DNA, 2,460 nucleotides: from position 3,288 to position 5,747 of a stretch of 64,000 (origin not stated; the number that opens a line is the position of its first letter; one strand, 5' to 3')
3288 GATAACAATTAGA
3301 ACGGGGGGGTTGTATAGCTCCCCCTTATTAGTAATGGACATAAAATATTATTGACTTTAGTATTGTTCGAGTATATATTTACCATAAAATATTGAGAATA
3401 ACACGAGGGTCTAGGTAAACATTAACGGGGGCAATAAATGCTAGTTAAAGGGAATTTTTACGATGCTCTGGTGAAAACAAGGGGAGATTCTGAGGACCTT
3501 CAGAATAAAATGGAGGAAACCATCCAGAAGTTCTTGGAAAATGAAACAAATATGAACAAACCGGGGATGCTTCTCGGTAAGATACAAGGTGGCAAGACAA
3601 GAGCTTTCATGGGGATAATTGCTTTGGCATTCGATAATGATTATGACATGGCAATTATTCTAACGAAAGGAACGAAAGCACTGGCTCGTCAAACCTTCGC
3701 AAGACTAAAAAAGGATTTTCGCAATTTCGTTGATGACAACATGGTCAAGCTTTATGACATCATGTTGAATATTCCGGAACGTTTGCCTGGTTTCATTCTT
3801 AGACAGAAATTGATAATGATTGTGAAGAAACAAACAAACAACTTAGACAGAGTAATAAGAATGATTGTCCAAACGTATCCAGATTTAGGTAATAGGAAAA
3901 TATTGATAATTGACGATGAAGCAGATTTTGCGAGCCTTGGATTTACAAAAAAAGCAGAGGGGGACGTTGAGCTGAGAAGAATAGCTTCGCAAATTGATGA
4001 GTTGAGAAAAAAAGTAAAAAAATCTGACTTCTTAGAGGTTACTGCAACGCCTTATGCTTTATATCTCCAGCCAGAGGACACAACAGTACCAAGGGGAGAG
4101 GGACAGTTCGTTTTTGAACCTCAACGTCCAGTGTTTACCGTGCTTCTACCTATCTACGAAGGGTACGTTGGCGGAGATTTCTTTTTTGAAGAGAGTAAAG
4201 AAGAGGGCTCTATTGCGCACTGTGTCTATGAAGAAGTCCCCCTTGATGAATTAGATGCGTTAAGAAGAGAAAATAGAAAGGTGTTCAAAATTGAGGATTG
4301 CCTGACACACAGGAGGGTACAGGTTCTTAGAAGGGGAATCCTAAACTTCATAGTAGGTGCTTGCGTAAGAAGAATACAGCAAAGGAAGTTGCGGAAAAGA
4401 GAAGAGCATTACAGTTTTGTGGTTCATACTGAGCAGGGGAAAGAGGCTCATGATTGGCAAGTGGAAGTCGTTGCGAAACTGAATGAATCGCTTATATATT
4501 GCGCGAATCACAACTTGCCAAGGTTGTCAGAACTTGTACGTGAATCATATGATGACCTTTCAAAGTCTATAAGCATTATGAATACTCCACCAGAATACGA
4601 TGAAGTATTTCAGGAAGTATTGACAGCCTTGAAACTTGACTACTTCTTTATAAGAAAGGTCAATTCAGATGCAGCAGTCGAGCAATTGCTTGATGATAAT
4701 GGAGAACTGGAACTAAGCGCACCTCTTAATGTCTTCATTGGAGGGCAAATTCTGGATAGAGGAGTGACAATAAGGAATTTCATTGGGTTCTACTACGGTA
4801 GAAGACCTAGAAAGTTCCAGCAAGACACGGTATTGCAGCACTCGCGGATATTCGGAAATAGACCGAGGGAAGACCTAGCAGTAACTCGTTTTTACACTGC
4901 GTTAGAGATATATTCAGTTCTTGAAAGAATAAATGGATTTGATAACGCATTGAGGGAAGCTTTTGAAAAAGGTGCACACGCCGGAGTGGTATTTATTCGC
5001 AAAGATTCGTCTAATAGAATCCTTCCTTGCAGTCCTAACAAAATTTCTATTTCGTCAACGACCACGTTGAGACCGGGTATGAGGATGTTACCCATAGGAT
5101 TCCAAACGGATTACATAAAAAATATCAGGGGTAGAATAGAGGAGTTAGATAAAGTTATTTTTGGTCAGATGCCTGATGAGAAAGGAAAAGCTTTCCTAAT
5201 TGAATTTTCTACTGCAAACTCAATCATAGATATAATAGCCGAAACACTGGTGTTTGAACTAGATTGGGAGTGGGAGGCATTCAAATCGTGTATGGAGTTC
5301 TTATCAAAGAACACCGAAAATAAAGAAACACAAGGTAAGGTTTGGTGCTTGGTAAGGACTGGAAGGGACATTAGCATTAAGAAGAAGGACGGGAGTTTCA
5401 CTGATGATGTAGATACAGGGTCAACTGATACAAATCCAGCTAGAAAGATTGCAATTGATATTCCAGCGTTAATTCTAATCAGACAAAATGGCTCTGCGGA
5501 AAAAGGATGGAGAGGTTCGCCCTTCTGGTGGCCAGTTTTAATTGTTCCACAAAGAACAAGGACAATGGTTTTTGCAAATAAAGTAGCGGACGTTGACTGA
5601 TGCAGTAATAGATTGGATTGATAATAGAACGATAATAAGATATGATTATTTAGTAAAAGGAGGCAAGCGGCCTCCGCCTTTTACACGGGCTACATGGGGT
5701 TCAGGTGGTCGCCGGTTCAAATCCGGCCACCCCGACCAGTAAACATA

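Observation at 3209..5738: Minimal tRNA-Pro integrative islet carrying a solitary Z1-domain NTPase (candidate single-gene defence or Type IV-like restriction)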

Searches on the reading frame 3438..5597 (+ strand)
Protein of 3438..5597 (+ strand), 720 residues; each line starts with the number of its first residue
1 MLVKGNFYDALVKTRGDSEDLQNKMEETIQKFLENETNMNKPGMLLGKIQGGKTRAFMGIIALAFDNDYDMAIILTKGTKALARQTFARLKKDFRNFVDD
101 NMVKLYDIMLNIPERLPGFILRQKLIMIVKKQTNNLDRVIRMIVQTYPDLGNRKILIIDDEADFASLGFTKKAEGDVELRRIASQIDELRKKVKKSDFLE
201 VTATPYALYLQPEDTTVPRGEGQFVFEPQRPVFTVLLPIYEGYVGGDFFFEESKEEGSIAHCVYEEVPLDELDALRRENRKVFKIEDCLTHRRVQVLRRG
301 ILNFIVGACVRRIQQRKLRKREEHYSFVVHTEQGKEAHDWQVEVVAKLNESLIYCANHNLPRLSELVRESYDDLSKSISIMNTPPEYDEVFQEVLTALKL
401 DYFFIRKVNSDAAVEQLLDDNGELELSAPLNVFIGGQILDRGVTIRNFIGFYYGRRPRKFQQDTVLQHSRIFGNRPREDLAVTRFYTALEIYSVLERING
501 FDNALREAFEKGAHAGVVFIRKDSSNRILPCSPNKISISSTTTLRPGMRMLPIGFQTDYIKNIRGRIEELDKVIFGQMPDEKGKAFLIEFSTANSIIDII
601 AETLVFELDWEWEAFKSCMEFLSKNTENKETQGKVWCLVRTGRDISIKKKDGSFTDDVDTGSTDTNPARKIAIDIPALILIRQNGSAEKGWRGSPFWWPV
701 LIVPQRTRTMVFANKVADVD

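Call 6: search_protein_families(library=pfam, proteins=[window:3438-5597:+], max_evalue=1)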
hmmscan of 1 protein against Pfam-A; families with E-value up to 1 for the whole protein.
window:3438-5597:+ (720 aa): 3 families
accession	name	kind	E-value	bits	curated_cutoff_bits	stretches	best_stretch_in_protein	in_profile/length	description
PF10593.14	Z1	-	5.4e-19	69.1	25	1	297-513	2-208/228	Z1 domain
PF00270.35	DEAD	-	0.00037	20.7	26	1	51-205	25-160/167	DEAD/DEAH box helicase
PF04851.21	ResIII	-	0.0036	17.7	22.5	1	26-205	9-162/164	Type III restriction enzyme, res subunit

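Call 7: search_protein_families(library=padloc, proteins=[window:3438-5597:+], max_evalue=1)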
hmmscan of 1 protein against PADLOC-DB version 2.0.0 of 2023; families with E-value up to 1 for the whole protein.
window:3438-5597:+ (720 aa): 2 families
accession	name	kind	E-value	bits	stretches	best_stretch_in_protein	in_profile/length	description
PDLC03202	Helicase_II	-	3.2e-60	202.1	1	17-707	13-614/621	Type II helicase domain protein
PDLC02205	MzaC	-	1.5e-16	57.5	2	154-516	286-656/952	-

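Call 9: search_protein_families(library=ncbifam, proteins=[window:3438-5597:+], max_evalue=1)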
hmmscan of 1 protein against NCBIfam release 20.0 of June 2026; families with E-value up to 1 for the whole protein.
window:3438-5597:+ (720 aa): 1 family
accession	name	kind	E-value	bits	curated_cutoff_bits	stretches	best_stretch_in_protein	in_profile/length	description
NF041933.1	MzaC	equivalog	1.6e-20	72.7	1500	2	154-516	281-651/806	MZA anti-phage system associated Z1 domain-containing protein MzaC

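Call 12: find_homologous_proteins(query=window:3438-5597:+)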
Query window:3438-5597:+ (720 aa): 4752 proteins with E <= 0.001 among 8000 candidates; the best 120 are listed.
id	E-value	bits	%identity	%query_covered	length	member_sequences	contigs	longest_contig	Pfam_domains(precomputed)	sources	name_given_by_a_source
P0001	0.0e+0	1635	100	100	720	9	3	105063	PF10593.15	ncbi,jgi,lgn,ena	-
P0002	0.0e+0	1460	88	100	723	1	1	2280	PF10593.15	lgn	-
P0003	0.0e+0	1453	89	100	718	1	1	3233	PF10593.15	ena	-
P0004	0.0e+0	1435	88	100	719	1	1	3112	PF10593.15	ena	-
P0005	0.0e+0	1415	86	100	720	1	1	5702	PF10593.15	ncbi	-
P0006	0.0e+0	1394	85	100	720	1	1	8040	PF10593.15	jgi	-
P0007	0.0e+0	1394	84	100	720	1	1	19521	PF10593.15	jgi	-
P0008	0.0e+0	1389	84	100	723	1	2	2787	PF10593.15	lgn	-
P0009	0.0e+0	1368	83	100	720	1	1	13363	PF10593.15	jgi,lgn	jgi:hypothetical protein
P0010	0.0e+0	1364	83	100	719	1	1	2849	PF10593.15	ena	-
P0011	0.0e+0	1362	83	100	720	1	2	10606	PF10593.15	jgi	-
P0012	0.0e+0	1361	82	100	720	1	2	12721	PF10593.15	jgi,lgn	-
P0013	0.0e+0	1334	81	100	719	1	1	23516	PF10593.15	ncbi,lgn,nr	ncbi:MAG: hypothetical protein JW732_06525 [Dehalococcoidia bacterium]|nr:hypothetical protein [Deha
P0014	0.0e+0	1331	80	100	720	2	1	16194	PF10593.15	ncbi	-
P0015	0.0e+0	1328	80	100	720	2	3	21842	PF10593.15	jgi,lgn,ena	jgi:hypothetical protein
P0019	0.0e+0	1312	79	100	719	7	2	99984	PF10593.15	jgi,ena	-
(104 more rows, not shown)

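Call 13: find_encoding_contigs(protein=P0001, flank=6000, max_places=6)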
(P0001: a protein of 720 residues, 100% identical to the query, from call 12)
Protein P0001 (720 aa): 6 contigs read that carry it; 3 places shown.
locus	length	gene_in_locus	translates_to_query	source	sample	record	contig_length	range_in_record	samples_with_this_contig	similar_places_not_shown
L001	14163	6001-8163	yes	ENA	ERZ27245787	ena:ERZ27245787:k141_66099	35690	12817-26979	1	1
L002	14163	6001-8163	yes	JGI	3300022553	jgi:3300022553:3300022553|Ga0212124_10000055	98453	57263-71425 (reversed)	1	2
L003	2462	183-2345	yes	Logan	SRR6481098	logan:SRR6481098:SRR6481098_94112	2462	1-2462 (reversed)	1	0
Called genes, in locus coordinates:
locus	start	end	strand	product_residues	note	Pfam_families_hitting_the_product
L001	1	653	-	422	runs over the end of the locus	PF13624:SurA_N_3 (faint), PF00639:Rotamase, PF13616:Rotamase_3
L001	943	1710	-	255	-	PF04055:Radical_SAM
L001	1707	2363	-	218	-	PF01656:CbiA (weak), PF03205:MobB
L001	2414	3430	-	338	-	PF01883:FeS_assembly_P (weak), PF01656:CbiA, PF10609:ParA, PF13614:AAA_31 (faint)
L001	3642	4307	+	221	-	PF01168:Ala_racemase_N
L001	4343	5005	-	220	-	PF00702:Hydrolase (weak), PF06888:Put_Phosphatase (weak), PF12710:HAD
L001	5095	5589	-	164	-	PF01327:Pep_deformylase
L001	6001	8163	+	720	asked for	PF10593:Z1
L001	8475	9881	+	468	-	PF01565:FAD_binding_4, PF02913:FAD-oxidase_C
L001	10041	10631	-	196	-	PF00512:HisKA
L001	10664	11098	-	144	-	-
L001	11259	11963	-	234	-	PF00072:Response_reg, PF00486:Trans_reg_C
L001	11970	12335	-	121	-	PF00072:Response_reg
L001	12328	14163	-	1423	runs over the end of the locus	PF00989:PAS, PF13426:PAS_9, PF08448:PAS_4, PF00989:PAS, PF08447:PAS_3, PF08448:PAS_4, PF13426:PAS_9, PF08447:PAS_3, +14 more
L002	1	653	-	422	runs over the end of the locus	PF13624:SurA_N_3 (faint), PF00639:Rotamase, PF13616:Rotamase_3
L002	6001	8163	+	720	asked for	PF10593:Z1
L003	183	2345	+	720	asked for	PF10593:Z1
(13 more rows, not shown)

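Call 14: find_encoding_contigs(protein=P0019, flank=6000, max_places=4)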
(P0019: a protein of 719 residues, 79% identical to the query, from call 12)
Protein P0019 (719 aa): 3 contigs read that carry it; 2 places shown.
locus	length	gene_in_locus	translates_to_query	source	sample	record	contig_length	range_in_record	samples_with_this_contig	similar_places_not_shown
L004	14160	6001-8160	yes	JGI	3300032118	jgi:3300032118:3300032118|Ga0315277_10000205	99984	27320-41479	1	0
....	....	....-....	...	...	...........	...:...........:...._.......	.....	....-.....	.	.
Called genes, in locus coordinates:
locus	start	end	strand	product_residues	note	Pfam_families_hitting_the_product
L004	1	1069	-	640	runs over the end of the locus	PF01935:DUF87, PF05872:HerA_C (faint), PF10412:TrwB_AAD_bind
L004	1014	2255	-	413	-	-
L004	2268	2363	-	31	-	-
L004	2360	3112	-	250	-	PF06114:Peptidase_M78 (faint)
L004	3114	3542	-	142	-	-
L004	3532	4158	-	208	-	-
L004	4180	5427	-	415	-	PF01170:UPF0020 (faint), PF01555:N6_N4_Mtase (faint)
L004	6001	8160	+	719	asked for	PF10593:Z1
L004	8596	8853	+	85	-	PF04014:MazE_antitoxin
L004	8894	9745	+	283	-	PF05175:MTS, PF01135:PCMT, PF01209:Ubie_methyltran, PF02353:CMAS, PF06325:PrmA, PF13489:Methyltransf_23, PF08241:Methyltransf_11, PF08242:Methyltransf_12, +4 more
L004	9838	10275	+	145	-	-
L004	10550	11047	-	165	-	PF22790:YkoP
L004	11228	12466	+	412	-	PF07690:MFS_1, PF03209:PUCC, PF13347:MFS_2, PF07690:MFS_1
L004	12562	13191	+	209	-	PF09335:VTT_dom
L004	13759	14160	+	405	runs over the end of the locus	PF00557:Peptidase_M24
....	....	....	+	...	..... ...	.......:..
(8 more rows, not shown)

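Call 18: find_related_loci(query=A1, collection=genome_contigs, flank=8000)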
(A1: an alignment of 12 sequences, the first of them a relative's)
Query A1 (720 aa) in genome_contigs; peptide patterns used: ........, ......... (x = any residue, [..] = any of these).
431 stretches matched a pattern; 398 encode a relative of the query (tblastn E <= 1e-3); the best 80 are kept; 80 distinct loci.
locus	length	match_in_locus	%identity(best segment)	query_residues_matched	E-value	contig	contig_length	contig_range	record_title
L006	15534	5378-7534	81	1-720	0e+0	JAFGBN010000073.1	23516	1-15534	MAG: Dehalococcoidia bacterium isolate Zod_Metabat.1036 k87_8894568, whole genome shotgun sequence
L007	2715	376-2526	72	2-720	0e+0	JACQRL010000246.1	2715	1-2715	MAG: Planctomycetota bacterium isolate NC_groundwater_1358_Ag_S-0.2um_39_40 S_p2_S4_coassembly_k141_2244770, whole genom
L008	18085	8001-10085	67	1-691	0e+0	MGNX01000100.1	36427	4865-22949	MAG: Chloroflexi bacterium RBG_16_60_22 RBG_16_scaffold_7040, whole genome shotgun sequence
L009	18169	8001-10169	63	2-720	0e+0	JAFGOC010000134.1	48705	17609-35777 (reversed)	MAG: Dehalococcoidales bacterium isolate Zod_Metabat.597 k87_12151617, whole genome shotgun sequence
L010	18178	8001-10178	54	2-719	0e+0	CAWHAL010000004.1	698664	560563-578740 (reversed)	MAG: uncultured Planctomycetota bacterium isolate MFD04408.bin.1.172 genome assembly, contig: contig_31152, whole genome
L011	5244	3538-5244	65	2-571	0e+0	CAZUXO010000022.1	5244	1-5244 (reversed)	MAG TPA_asm: uncultured Dehalococcoidales bacterium isolate binchicken_co18_545 genome assembly, contig: k141_3690103, w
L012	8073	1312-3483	52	4-718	0e+0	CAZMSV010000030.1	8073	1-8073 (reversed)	MAG TPA_asm: uncultured Candidatus Saccharibacteria bacterium isolate SRP128246_co1_548 genome assembly, contig: NODE_23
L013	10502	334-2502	53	2-719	0e+0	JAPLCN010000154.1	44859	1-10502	MAG: Actinomycetota bacterium isolate LacPavin_0419_WC70L_MAG_33_13 LacPavin_0419_WC70L_scaffold_42913, whole genome sho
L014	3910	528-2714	53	1-719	0e+0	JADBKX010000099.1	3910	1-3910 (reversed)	MAG: Candidatus Sediminicultor sextus isolate Bin1_7.2m NODE_1817_length_3910_cov_12.946563, whole genome shotgun sequen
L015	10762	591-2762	52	4-718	0e+0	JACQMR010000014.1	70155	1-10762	MAG: Candidatus Wildermuthbacteria bacterium isolate NC_groundwater_1234_Ag_S-0.1um_49_67 S_p1_S3_coassembly_k141_214103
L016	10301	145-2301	51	1-718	0e+0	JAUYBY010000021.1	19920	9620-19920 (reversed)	MAG: Candidatus Zixiibacteriota bacterium isolate C20_concoct.bin.73 C20_k141_245342, whole genome shotgun sequence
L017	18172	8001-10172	51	4-718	0e+0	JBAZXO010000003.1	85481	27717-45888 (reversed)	MAG: Candidatus Paceibacterota bacterium isolate SO_2017_GW1_58 NODE_1719_length_85481_cov_7.294304_OW334_2017, whole ge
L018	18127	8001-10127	52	5-712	0e+0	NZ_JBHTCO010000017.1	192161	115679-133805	Scopulibacillus cellulosilyticus strain CGMCC 1.16305 soapdenovo_K_127_17, whole genome shotgun sequence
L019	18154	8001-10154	51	3-718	0e+0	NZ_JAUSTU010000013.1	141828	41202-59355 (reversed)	Robertmurraya andreesenii strain DSM 23948 Ga0480525_13, whole genome shotgun sequence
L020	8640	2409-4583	53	2-718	0e+0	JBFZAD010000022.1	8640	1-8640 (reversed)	MAG: Candidatus Omnitrophota bacterium isolate PPR_0458 k121_4184831, whole genome shotgun sequence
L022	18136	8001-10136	50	1-713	0e+0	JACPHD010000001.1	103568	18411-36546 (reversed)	MAG: Parcubacteria group bacterium isolate NC_groundwater_405_Ag_B-0.1um_41_14 GD18-4_B1_scaffold_38162, whole genome sh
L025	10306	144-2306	49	2-718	0e+0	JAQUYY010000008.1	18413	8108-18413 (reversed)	MAG: Candidatus Gastranaerophilales bacterium isolate STD2_248 NODE_11089_length_18413_cov_7.605545_Sandtown_D2, whole g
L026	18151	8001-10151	50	1-715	0e+0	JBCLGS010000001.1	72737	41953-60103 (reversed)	Parcubacteria group bacterium isolate SLM_LV1_02b-A19 Node_1_length_72737_cov_85.765659, whole genome shotgun sequence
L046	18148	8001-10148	48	2-720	0e+0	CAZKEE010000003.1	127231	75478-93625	MAG TPA_asm: uncultured Gammaproteobacteria bacterium isolate binchicken_co185_197 genome assembly, contig: NODE_180_len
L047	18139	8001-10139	49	5-716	0e+0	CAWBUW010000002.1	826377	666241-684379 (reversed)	MAG: uncultured Chloroflexia bacterium isolate MFD03899.bin.1.41 genome assembly, contig: contig_14315, whole genome sho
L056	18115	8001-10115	48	6-713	0e+0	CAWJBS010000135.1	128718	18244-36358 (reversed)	MAG: Bryobacterales bacterium isolate MFD04780.bin.2.106 genome assembly, contig: contig_6013, whole genome shotgun sequ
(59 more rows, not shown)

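Call 22: search_protein_families(library=pfam, proteins=[L008:5017-7668:+, L009:5174-7972:+, L011:231-3518:+, L025:5320-7779:+, L015:5289-7982:+, L025:2327-5314:+, L020:7095-8627:+, L006:368-4501:-, L008:7678-7959:+, L008:10173-10454:+], max_evalue=0.01)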
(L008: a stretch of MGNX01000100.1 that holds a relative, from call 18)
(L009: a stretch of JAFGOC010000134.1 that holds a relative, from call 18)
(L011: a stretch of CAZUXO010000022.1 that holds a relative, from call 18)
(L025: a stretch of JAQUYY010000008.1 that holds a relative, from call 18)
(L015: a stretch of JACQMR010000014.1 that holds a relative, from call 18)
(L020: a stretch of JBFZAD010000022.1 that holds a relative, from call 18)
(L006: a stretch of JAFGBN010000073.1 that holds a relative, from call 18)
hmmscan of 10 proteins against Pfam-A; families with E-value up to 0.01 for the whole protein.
L008:5017-7668:+ (884 aa): 6 families
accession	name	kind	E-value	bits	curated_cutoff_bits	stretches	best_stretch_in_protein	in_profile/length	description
PF07517.20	SecA_DEAD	-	2.9e-120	401.3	24.6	1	13-415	7-289/290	SecA DEAD-like domain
PF21090.3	P-loop_SecA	-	6.5e-81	271.3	27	2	431-534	1-104/205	SecA P-loop domain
PF07516.18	SecA_SW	-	9.6e-48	163.3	26.7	1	617-826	1-199/200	SecA Wing and Scaffold domain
PF01043.26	SecA_PP_bind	-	9.4e-38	129.6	23.5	1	259-372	3-110/110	SecA preprotein cross-linking domain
PF02810.21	SEC-C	-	1e-09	38.5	20.4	1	866-884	1-19/19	SEC-C motif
PF00271.37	Helicase_C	-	0.0033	18.1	23.5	0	448-527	2-81/110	Helicase conserved C-terminal domain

L009:5174-7972:+ (933 aa): 5 families
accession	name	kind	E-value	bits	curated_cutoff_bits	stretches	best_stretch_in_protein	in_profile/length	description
PF07517.20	SecA_DEAD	-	1.7e-118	395.6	24.6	1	9-450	5-289/290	SecA DEAD-like domain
PF21090.3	P-loop_SecA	-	2.6e-86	288.9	27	1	466-664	1-205/205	SecA P-loop domain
PF07516.18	SecA_SW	-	1e-46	160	26.7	1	666-875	1-199/200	SecA Wing and Scaffold domain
PF01043.26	SecA_PP_bind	-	1.4e-25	90.5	23.5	1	289-407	10-110/110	SecA preprotein cross-linking domain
PF02810.21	SEC-C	-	2.5e-10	40.5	20.4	1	915-933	1-19/19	SEC-C motif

L011:231-3518:+ (1096 aa): 6 families
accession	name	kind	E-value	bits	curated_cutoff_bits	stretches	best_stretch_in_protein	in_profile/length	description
PF07517.20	SecA_DEAD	-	1.4e-117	392.5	24.6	1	6-484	5-290/290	SecA DEAD-like domain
PF21090.3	P-loop_SecA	-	2.5e-78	262.8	27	1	500-825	2-204/205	SecA P-loop domain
PF07516.18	SecA_SW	-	9.4e-63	212.3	26.7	1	828-1037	1-199/200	SecA Wing and Scaffold domain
PF01043.26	SecA_PP_bind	-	2.1e-33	115.6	23.5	1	312-440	2-110/110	SecA preprotein cross-linking domain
PF02810.21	SEC-C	-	1e-09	38.5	20.4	1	1078-1096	1-19/19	SEC-C motif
PF00270.35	DEAD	-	0.00037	20.7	26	0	152-297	18-132/167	DEAD/DEAH box helicase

L025:5320-7779:+ (820 aa): 1 family
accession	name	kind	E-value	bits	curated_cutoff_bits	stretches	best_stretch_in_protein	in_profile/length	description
PF01555.25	N6_N4_Mtase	-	9.1e-26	91.6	26.7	1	152-471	1-213/221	DNA methylase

L015:5289-7982:+ (898 aa): 3 families
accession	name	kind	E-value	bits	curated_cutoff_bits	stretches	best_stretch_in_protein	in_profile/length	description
PF04851.21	ResIII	-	1.4e-09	38.5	22.5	1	108-281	8-142/164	Type III restriction enzyme, res subunit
PF08722.17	Tn7_TnsA-like_N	-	4.8e-06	27.5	26.5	1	827-872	20-75/85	TnsA-like endonuclease N terminal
PF06356.17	DUF1064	-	0.0023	18.7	24.7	0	781-868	8-99/117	Protein of unknown function (DUF1064)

L025:2327-5314:+ (996 aa): 2 families
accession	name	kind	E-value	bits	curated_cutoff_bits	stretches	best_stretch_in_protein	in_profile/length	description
PF04851.21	ResIII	-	2.6e-12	47.4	22.5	1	127-351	20-163/164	Type III restriction enzyme, res subunit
PF19778.5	RE_endonuc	-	0.002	18.4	23.4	1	858-940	4-86/108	Endonuclease domain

L020:7095-8627:+ (511 aa): 6 families
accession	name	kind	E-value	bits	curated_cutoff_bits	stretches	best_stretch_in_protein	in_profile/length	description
PF02384.22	N6_Mtase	-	5.2e-110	368.1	20.4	1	152-471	2-311/311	N-6 DNA Methylase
PF12161.14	HsdM_N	-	2.6e-26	93.3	24.5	1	13-140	3-135/135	HsdM N-terminal domain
PF07669.17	Eco57I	-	0.00014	22.5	25.3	1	254-359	58-163/171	Eco57I restriction-modification methylase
PF05175.20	MTS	-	0.00038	20.6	23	1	186-285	21-111/170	Methyltransferase small domain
PF20473.4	MmeI_Mtase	-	0.0038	16.9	27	0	251-297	116-160/259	MmeI, DNA-methyltransferase domain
PF03602.21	Cons_hypoth95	-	0.0064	16.6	24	0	197-287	43-128/182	Conserved hypothetical protein 95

L006:368-4501:- (1377 aa): 5 families
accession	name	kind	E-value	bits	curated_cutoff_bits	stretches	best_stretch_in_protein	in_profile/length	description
PF01869.26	BcrAD_BadFG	-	4.5e-71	240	31.5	2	308-562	1-271/271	BadF/BadG/BcrA/BcrD ATPase family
PF09989.15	DUF2229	-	4e-52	177.4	29.4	1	654-866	2-217/218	CoA enzyme activase uncharacterised domain (DUF2229)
PF22521.2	HypF_C_2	-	1.4e-06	28.8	27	1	476-553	152-231/241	Carbamoyltransferase, Kae1-like Domain, second subdomain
PF00370.27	FGGY_N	-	0.0034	17.5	28.8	0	307-332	2-26/245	FGGY family of carbohydrate kinases, N-terminal domain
PF00480.26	ROK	-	0.0071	16.3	22.9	0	307-368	1-63/294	ROK family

L008:7678-7959:+ (94 aa): 0 families

L008:10173-10454:+ (94 aa): 1 family
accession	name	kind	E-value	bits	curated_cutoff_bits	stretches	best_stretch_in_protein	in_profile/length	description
PF14716.13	HHH_8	-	1.8e-17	63.9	30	1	1-76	1-73/73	Helix-hairpin-helix domain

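Call 41: search_solved_structures(query=A2, max_evalue=1)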
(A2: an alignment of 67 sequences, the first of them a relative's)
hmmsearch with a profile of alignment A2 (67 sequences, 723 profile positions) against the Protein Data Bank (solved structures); distinct sequences matched with E-value up to 1: 0.
